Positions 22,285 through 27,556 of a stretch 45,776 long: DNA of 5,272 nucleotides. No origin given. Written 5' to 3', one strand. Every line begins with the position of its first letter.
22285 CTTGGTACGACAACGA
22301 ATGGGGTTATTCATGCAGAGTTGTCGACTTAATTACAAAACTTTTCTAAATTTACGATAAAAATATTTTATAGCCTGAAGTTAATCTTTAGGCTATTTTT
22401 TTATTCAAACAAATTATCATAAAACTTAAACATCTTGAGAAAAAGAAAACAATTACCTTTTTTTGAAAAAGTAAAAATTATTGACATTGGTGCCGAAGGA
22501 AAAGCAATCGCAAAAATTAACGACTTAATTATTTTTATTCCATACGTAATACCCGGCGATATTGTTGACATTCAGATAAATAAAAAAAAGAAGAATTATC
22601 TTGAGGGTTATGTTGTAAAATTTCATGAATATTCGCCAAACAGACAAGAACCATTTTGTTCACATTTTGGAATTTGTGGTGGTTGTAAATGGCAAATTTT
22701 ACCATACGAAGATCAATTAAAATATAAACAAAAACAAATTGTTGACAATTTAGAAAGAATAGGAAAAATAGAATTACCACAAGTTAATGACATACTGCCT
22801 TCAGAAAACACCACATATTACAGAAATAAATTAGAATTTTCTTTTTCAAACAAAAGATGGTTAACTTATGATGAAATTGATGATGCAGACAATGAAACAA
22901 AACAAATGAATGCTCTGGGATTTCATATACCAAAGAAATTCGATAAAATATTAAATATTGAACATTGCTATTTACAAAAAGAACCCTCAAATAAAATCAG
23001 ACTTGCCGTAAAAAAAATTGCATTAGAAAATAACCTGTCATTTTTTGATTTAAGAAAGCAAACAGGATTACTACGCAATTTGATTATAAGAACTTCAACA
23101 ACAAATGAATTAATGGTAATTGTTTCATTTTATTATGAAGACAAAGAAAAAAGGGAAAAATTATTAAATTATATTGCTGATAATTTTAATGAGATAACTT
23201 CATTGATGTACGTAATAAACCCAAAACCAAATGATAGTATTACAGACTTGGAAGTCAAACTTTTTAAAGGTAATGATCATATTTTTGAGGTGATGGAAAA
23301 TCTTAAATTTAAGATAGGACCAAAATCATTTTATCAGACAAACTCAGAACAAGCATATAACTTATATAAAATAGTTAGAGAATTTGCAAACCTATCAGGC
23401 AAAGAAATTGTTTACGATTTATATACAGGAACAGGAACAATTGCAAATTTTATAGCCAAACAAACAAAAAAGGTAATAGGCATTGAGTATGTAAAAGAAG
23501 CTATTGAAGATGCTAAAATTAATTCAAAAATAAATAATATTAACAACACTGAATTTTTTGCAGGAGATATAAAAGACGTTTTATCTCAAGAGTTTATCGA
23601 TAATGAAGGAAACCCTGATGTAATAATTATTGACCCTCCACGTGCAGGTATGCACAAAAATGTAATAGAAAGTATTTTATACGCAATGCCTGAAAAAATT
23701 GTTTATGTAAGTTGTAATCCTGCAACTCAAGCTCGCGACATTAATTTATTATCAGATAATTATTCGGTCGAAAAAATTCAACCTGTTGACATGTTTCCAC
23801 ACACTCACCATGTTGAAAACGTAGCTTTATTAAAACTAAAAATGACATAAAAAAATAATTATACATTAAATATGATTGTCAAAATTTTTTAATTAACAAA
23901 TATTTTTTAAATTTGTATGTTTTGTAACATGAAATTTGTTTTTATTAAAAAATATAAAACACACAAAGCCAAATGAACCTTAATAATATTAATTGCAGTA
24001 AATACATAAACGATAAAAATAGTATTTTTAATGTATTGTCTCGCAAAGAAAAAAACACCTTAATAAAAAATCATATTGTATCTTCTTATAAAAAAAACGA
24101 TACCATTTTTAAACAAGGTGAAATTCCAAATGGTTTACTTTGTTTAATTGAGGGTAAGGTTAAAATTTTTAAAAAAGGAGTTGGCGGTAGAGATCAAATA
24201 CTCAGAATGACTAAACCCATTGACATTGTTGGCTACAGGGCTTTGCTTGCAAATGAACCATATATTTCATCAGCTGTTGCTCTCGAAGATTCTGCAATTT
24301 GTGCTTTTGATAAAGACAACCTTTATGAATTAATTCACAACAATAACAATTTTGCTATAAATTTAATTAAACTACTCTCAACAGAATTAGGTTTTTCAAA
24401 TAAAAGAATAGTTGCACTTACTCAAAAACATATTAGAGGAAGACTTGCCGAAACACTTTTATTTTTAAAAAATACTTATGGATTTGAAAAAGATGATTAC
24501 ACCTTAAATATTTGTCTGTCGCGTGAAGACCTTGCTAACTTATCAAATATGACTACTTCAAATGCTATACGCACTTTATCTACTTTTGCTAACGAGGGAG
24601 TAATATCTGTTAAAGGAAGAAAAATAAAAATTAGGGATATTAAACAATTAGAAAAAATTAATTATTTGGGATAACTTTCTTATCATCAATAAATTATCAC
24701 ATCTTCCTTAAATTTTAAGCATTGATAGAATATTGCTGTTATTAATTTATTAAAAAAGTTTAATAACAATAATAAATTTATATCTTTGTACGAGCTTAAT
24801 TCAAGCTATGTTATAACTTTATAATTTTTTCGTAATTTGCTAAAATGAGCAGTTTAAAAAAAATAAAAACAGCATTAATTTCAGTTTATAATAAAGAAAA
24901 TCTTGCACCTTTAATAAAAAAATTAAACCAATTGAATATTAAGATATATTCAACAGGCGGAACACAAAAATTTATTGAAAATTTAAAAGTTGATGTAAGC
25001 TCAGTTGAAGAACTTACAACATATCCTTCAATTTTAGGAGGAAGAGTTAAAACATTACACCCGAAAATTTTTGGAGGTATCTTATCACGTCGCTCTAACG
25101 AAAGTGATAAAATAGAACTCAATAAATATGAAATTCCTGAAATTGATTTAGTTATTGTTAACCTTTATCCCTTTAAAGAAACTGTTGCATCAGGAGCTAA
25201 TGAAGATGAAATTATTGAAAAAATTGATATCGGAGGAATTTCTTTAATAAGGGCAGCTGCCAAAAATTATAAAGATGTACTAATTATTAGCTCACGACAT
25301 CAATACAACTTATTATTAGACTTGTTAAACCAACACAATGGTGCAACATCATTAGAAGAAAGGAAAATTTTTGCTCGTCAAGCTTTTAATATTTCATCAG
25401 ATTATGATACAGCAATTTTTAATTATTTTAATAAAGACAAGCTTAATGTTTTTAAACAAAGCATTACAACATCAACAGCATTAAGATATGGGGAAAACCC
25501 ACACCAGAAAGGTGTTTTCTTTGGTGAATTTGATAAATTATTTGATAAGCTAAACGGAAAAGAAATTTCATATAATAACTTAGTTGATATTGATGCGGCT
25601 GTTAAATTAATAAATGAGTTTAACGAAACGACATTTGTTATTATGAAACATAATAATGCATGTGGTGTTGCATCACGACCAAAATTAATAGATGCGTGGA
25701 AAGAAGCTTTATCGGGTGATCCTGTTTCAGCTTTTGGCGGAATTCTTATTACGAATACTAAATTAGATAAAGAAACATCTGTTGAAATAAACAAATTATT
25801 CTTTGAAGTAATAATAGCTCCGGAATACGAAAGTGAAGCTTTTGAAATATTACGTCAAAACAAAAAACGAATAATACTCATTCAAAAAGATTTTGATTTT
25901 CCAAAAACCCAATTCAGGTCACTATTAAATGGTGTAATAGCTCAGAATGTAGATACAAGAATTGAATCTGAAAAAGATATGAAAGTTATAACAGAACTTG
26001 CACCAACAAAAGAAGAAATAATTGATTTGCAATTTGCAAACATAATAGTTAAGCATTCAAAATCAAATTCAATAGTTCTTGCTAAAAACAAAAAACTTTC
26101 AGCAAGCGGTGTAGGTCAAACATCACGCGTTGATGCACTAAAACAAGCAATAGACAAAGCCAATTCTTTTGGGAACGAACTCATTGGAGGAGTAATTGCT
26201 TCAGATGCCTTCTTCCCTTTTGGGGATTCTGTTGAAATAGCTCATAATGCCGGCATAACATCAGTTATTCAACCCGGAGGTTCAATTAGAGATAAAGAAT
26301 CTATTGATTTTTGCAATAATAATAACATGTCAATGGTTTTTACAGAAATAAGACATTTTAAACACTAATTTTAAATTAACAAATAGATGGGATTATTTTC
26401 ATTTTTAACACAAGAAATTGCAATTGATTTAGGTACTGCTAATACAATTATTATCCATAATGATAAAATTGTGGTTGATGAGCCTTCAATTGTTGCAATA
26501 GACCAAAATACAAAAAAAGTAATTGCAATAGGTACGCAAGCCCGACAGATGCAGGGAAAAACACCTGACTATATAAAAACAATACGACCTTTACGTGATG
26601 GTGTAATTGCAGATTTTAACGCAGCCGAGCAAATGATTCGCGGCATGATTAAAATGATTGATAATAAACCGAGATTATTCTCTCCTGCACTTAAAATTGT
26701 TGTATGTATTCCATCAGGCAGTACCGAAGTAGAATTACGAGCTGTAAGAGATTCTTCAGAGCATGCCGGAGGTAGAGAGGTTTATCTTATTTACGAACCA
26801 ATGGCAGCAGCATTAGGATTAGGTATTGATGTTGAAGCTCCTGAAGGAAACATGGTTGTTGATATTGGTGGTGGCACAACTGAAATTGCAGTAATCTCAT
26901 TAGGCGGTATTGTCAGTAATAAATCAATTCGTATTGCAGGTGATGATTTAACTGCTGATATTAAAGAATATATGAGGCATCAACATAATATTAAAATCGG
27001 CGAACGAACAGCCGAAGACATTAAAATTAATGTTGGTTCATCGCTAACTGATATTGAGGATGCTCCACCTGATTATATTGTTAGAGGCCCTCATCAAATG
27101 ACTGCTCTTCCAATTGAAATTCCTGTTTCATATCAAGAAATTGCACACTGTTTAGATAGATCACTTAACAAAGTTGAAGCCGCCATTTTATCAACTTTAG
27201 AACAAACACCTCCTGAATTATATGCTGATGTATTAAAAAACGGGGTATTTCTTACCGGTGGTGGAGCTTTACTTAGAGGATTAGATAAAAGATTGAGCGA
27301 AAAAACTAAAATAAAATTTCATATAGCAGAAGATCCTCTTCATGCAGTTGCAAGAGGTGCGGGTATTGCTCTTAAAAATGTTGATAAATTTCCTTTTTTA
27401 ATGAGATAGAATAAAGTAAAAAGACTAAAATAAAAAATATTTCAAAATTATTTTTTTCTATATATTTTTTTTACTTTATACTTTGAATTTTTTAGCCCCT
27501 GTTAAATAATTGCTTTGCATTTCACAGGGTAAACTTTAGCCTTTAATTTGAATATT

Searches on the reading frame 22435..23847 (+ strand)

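Call 62: search_protein_families(library=pfam, proteins=[window:22435-23847:+])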
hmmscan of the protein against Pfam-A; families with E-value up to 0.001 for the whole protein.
window:22435-23847:+ (471 aa): 7 families
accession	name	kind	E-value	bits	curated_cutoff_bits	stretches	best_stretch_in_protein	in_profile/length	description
PF05958.17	tRNA_U5-meth_tr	-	6.4e-21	75.2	23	1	289-467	169-355/357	tRNA (Uracil-5-)-methyltransferase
PF13847.12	Methyltransf_31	-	2.7e-12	47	27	1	323-419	4-102/145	Methyltransferase domain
PF01938.26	TRAM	-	2.5e-08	34.1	21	1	13-61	10-61/61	TRAM domain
PF09445.16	Methyltransf_15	-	6e-06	26.4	22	1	324-406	2-84/165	RNA cap guanine-N2 methyltransferase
PF13649.12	Methyltransf_25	-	1.8e-05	25.8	27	1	326-382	1-58/97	Methyltransferase domain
PF05175.20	MTS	-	7.9e-05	22.8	23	1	324-410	33-118/170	Methyltransferase small domain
PF01555.25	N6_N4_Mtase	-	0.00053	20.4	26.7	0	311-361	172-220/221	DNA methylase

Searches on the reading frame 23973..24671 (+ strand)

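Call 62: search_protein_families(library=pfam, proteins=[window:23973-24671:+])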
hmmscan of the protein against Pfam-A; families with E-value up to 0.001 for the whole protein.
window:23973-24671:+ (233 aa): 2 families
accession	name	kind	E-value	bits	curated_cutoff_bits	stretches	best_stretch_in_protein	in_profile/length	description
PF00027.35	cNMP_binding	-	1.3e-21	76.8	27.5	1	38-124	3-89/89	Cyclic nucleotide-binding domain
PF13545.12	HTH_Crp_2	-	1.6e-15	57.2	27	1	156-229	1-70/70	Crp-like helix-turn-helix domain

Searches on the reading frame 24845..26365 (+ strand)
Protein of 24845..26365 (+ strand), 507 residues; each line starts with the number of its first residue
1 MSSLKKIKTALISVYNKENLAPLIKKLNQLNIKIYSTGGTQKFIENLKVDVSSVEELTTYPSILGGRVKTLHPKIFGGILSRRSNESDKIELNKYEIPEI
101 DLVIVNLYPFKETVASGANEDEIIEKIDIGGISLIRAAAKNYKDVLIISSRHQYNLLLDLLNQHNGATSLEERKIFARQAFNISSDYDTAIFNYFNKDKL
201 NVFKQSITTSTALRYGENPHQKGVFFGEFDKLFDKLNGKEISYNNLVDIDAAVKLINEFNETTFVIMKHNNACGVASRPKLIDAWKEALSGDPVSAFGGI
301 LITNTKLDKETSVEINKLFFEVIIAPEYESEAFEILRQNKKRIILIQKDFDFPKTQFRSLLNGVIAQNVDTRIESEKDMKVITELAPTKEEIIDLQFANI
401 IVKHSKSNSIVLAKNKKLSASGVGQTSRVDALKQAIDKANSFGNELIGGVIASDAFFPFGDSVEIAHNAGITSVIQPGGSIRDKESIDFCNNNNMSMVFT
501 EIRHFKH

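Call 62: search_protein_families(library=pfam, proteins=[window:24845-26365:+])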
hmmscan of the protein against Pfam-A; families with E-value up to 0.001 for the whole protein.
window:24845-26365:+ (507 aa): 2 families
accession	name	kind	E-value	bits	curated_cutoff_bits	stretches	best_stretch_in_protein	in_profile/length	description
PF01808.24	AICARFT_IMPCHas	-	7.9e-103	344.6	25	1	138-438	1-311/311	AICARFT/IMPCHase bienzyme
PF02142.27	MGS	-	4.4e-19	68.8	24.1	1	20-132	2-93/94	MGS-like domain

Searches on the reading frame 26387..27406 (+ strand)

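Call 62: search_protein_families(library=pfam, proteins=[window:26387-27406:+])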
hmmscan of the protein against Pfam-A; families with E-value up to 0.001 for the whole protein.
window:26387-27406:+ (340 aa): 6 families
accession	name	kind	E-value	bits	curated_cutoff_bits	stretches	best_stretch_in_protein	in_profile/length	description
PF06723.19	MreB_Mbl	-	2.1e-123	411.8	27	1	9-334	2-324/327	MreB/Mbl protein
PF14450.12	FtsA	-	7.2e-13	49.5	31.8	1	156-317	1-120/127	Cell division protein FtsA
PF00022.25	Actin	-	9.9e-10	38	27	1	31-204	29-194/410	Actin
PF00012.26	HSP70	-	1.6e-09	37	20.6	1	102-204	134-242/599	Hsp70 protein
PF25229.1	Salactin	-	2.6e-06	27.1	27.1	1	11-325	4-327/335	Salactin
PF11104.14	PilM_2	-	3.9e-05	23.2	27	0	287-318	278-308/340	Type IV pilus assembly protein PilM;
